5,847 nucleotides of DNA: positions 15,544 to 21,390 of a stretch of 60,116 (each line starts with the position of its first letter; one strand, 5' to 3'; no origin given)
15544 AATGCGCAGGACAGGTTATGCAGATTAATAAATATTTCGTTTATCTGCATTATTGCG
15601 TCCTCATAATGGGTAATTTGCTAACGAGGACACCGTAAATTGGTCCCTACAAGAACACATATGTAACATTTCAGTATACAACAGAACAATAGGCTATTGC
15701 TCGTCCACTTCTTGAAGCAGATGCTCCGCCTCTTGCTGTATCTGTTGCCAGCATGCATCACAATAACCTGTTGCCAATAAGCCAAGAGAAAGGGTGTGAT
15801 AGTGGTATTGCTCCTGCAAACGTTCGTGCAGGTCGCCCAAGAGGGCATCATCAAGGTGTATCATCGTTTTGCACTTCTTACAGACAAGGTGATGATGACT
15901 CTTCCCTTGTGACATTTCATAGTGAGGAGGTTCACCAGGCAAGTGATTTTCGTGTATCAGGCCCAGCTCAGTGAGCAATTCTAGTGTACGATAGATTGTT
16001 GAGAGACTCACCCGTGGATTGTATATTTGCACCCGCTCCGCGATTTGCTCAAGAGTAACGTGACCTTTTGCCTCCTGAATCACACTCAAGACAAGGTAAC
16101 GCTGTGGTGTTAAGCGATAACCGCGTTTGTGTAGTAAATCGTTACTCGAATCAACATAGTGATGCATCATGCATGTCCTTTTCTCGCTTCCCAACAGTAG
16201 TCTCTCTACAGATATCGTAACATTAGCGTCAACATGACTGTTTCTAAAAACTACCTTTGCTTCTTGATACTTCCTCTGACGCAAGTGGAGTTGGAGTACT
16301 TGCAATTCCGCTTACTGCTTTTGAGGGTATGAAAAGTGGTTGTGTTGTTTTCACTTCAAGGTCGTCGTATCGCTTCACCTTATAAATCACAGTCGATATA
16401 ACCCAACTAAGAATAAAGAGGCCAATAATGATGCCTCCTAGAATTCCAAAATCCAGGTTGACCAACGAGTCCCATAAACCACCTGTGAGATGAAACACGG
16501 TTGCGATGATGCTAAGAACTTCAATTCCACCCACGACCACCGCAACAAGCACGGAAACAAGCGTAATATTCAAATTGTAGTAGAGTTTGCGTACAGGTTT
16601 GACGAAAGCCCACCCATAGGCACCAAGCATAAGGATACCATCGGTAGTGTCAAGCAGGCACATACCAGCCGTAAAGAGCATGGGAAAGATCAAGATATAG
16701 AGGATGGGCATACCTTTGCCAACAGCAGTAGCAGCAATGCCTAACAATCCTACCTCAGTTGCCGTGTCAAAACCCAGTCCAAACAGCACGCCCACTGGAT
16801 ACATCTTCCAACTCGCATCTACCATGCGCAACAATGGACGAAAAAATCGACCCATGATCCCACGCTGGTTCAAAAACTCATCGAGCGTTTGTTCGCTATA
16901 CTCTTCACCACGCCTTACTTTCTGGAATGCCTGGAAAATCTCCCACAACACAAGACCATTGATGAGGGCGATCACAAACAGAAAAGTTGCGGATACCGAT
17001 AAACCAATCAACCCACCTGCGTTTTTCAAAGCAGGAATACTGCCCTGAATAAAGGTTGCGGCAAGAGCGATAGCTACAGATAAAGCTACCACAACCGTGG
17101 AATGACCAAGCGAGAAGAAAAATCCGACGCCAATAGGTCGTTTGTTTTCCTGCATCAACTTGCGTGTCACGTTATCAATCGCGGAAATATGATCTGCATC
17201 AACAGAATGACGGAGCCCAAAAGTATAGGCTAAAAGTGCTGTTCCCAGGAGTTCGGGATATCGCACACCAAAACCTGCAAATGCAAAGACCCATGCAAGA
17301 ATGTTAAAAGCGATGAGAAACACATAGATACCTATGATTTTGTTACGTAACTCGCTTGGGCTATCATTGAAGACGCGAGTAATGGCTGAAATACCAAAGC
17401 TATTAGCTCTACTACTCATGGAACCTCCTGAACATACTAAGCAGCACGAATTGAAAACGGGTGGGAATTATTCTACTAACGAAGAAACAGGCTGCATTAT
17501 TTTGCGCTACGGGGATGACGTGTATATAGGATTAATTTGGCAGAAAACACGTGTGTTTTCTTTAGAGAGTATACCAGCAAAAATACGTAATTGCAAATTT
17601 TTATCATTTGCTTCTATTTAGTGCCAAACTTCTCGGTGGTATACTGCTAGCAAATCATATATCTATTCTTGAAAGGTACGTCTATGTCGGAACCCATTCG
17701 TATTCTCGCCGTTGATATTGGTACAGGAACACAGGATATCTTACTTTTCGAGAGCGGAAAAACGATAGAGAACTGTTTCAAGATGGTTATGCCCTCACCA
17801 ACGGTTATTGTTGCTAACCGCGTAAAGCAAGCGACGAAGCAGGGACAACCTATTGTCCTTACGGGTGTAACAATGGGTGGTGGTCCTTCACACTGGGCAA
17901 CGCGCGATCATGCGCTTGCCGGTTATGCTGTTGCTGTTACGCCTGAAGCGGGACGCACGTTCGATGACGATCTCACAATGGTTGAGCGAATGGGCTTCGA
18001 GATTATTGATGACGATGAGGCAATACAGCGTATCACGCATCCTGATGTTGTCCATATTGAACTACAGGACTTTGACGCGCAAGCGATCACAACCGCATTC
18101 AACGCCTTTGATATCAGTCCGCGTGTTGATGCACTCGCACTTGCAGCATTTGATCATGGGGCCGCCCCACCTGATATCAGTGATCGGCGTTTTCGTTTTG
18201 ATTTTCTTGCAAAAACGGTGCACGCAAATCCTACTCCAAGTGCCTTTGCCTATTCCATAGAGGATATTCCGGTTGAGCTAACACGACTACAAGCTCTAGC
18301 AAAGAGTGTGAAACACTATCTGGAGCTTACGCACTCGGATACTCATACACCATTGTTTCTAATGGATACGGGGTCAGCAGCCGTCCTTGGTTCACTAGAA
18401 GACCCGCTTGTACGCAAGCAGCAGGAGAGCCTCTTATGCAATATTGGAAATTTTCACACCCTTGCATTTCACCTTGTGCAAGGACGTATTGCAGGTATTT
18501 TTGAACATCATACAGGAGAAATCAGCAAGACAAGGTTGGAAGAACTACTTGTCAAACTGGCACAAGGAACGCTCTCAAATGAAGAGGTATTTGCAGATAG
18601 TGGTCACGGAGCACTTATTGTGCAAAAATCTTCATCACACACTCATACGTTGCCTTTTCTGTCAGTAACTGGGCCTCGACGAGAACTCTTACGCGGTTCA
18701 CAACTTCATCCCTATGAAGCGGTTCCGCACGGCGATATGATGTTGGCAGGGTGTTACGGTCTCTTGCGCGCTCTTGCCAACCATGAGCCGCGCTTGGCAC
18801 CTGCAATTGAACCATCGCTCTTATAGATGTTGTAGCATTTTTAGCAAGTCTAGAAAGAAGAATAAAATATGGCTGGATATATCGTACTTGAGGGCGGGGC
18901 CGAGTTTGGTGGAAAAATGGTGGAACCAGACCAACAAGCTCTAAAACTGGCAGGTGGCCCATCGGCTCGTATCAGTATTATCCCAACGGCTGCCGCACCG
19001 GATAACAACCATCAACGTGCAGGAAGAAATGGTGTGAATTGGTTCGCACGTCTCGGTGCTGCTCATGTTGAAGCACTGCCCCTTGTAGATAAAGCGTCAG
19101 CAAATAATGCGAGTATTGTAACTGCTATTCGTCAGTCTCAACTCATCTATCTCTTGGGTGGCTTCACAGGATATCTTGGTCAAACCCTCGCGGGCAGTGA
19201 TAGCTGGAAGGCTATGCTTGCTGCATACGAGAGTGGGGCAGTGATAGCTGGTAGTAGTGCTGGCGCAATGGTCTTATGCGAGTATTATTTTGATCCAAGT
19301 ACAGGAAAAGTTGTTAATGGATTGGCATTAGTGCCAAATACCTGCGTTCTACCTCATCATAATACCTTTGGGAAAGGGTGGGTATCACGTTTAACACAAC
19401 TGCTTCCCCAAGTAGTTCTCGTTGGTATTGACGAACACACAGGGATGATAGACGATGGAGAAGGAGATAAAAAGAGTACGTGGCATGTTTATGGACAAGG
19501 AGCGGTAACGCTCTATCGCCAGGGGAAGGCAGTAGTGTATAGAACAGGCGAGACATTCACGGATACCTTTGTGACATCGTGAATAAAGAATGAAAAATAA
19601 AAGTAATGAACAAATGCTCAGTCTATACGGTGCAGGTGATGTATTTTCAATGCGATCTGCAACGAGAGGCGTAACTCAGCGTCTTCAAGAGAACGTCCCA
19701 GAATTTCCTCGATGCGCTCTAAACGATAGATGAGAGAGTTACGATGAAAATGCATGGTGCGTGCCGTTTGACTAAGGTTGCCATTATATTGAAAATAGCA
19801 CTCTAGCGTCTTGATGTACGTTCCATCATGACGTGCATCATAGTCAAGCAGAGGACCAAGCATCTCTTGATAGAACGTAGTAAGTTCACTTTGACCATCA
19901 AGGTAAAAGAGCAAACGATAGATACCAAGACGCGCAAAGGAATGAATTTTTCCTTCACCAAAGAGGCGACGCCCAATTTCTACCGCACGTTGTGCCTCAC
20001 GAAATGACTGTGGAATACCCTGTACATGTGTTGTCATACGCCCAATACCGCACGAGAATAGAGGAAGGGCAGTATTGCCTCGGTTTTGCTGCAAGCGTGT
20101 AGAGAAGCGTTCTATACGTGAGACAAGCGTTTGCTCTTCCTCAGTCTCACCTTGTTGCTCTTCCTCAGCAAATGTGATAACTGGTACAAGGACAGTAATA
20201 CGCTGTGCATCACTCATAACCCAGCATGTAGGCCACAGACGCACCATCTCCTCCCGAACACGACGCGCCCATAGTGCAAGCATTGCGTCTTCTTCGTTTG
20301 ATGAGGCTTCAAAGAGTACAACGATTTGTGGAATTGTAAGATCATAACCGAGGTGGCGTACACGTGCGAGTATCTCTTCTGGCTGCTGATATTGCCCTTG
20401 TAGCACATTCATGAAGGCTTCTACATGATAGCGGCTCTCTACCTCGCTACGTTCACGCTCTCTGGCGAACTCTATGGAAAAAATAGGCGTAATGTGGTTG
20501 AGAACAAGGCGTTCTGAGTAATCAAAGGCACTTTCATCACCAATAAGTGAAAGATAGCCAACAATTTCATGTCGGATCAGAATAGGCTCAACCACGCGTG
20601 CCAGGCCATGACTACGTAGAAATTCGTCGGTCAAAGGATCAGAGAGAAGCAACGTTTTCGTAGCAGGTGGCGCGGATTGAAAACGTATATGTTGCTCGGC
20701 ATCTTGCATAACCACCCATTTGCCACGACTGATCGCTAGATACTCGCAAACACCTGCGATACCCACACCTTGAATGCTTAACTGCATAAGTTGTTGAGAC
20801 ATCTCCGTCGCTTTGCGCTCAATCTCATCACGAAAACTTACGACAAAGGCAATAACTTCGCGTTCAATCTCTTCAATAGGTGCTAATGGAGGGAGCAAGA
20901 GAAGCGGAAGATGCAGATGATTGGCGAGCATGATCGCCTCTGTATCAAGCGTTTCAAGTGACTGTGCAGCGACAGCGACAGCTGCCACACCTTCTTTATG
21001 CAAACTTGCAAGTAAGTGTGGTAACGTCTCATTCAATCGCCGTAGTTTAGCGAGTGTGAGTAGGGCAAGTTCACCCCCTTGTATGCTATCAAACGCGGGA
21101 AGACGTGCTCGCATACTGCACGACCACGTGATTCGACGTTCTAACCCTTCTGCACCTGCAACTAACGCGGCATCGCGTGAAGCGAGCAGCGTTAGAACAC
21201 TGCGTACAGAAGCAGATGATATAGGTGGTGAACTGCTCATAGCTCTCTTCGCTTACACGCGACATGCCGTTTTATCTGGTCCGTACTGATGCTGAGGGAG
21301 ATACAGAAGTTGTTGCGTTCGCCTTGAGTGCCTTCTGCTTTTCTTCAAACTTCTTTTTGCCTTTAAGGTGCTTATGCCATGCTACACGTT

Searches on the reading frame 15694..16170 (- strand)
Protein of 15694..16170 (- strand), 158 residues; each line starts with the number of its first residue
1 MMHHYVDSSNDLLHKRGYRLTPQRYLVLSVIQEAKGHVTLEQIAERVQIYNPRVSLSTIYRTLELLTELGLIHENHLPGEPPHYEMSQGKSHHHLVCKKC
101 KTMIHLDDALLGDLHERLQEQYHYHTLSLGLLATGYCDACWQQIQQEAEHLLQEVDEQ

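Call 58: search_protein_families(library=ncbifam, proteins=[window:15694-16170:-], max_evalue=0.001)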
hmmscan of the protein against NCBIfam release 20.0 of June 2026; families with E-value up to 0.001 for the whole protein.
window:15694-16170:- (158 aa): 10 families
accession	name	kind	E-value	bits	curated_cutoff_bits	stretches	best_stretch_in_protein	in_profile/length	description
NF051892.1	TransRegFurBacil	equivalog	1.1e-24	87.2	220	1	2-145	1-148/149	ferric iron uptake transcriptional regulator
NF052545.1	TransRegPerRClab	equivalog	9.3e-22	77.5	180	1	8-142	3-136/138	transcriptional regulator PerR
NF047406.1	TransRegPerRTherm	equivalog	2.5e-20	73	200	1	19-143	5-128/130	manganese-dependent transcriptional regulator PerR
NF006999.0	PRK09462.1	equivalog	6.9e-15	54.9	146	1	9-139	4-135/148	ferric iron uptake transcriptional regulator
NF051891.1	TransRegFurHelico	equivalog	1.6e-14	54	200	1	12-142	17-147/148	ferric iron uptake transcriptional regulator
NF045678.1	TransRegIrrA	equivalog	8.7e-12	45.1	150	1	7-108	7-108/138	iron response transcriptional regulator IrrA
NF045677.1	FeRespRegIrr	equivalog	2.3e-11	43.9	170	1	11-107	2-98/127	Fur family transcriptional regulator Irr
NF047462.1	FUR_perox_PerRA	exception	1.5e-10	41.7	200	1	3-126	2-126/142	peroxide-responsive transcriptional repressor PerRA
NF008646.0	PRK11639.1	equivalog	2.4e-10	40.4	167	1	8-142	12-148/171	zinc uptake transcriptional repressor Zur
NF047461.1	FUR_perox_PerRB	exception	4.7e-05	23.3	250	1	30-125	39-132/143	peroxide-responsive transcriptional repressor PerRB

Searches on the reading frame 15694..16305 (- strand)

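Call 3: search_protein_families(library=pfam, proteins=[window:15694-16305:-], max_evalue=0.01)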
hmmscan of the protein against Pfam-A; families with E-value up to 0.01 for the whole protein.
window:15694-16305:- (203 aa): 7 families
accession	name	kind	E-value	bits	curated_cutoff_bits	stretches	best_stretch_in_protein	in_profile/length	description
PF01475.25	FUR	-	7.9e-27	94.2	23.1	1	60-173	1-115/121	Ferric uptake regulator family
PF12840.13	HTH_20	-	0.00069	20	27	1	76-118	13-49/51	Helix-turn-helix domain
PF08279.18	HTH_11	-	0.0011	19.3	25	1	72-116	5-44/55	HTH domain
PF13565.12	HTH_32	-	0.0032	18.4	33.7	1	71-108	36-73/73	Homeodomain-like domain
PF08100.18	Dimerisation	-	0.0033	17.6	25.6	0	72-122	30-75/93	O-methyltransferase dimerisation domain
PF09339.16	HTH_IclR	-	0.0073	16.5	22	0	72-118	8-49/52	IclR helix-turn-helix domain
PF12802.13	MarR_2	-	0.0087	16.6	27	0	65-117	3-50/61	MarR family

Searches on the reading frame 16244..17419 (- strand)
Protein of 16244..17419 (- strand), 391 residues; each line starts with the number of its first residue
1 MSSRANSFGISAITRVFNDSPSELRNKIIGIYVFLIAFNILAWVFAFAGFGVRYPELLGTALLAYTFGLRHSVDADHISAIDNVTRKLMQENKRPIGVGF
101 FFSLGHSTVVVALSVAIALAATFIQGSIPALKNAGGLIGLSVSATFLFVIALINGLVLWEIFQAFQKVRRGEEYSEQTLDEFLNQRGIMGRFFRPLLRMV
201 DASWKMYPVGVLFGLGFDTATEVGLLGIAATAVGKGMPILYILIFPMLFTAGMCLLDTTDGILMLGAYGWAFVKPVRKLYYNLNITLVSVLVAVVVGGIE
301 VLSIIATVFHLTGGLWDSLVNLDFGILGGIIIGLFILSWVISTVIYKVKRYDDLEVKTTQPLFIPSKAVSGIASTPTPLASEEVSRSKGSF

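Call 3: search_protein_families(library=pfam, proteins=[window:16244-17419:-], max_evalue=0.01)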
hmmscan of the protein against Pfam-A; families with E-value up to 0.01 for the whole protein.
window:16244-17419:- (391 aa): 1 family
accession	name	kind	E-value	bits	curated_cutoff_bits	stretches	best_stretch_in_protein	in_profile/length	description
PF03824.22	NicO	-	4.9e-100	335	27.7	1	58-344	2-286/287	High-affinity nickel-transport protein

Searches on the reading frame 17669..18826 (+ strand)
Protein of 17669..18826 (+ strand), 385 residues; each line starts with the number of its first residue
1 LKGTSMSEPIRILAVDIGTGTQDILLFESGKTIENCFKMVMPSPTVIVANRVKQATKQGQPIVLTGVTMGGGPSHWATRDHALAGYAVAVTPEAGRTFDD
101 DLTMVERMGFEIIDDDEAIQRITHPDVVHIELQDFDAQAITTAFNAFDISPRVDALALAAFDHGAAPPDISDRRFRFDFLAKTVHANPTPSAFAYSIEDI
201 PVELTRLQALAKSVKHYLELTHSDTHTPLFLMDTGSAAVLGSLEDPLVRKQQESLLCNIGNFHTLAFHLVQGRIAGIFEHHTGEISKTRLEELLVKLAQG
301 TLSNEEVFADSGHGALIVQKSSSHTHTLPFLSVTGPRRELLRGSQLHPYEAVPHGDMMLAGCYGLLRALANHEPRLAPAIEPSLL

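Call 3: search_protein_families(library=pfam, proteins=[window:17669-18826:+], max_evalue=0.01)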
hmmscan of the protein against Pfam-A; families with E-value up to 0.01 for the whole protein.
window:17669-18826:+ (385 aa): 1 family
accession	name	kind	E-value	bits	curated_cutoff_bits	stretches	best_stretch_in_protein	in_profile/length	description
PF08735.15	DUF1786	-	2.3e-74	250.3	25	1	69-340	1-252/252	Putative pyruvate format-lyase activating enzyme (DUF1786)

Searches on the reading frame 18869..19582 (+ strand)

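Call 3: search_protein_families(library=pfam, proteins=[window:18869-19582:+], max_evalue=0.01)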
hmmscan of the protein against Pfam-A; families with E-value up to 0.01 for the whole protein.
window:18869-19582:+ (237 aa): 1 family
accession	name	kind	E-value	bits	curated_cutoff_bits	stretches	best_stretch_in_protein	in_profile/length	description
PF03575.23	Peptidase_S51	-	1.5e-16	61.1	23.9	1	10-192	6-195/206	Peptidase family S51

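Call 58: search_protein_families(library=ncbifam, proteins=[window:18869-19582:+], max_evalue=0.001)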
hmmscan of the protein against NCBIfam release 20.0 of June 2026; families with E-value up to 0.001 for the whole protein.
window:18869-19582:+ (237 aa): 1 family
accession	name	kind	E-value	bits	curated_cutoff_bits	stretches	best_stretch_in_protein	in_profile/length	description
TIGR02069.1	cyanophycinase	equivalog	1.1e-17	64.3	126.6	1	6-217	2-216/250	cyanophycinase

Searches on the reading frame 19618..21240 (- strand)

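Call 66: search_protein_families(library=pfam, proteins=[window:19618-21240:-], max_evalue=0.00001)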
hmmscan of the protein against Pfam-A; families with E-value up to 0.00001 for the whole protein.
window:19618-21240:- (540 aa): 3 families
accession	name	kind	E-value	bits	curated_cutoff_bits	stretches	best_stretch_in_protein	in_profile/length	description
PF13556.12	HTH_30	-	9.7e-23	80.2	27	1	476-533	2-59/59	PucR C-terminal helix-turn-helix domain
PF17853.6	GGDEF_2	-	1.9e-17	64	24.5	1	286-422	4-116/116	GGDEF-like domain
PF07905.16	PucR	-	2.3e-16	60.6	33.5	1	15-131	2-116/118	Purine catabolism regulatory protein-like family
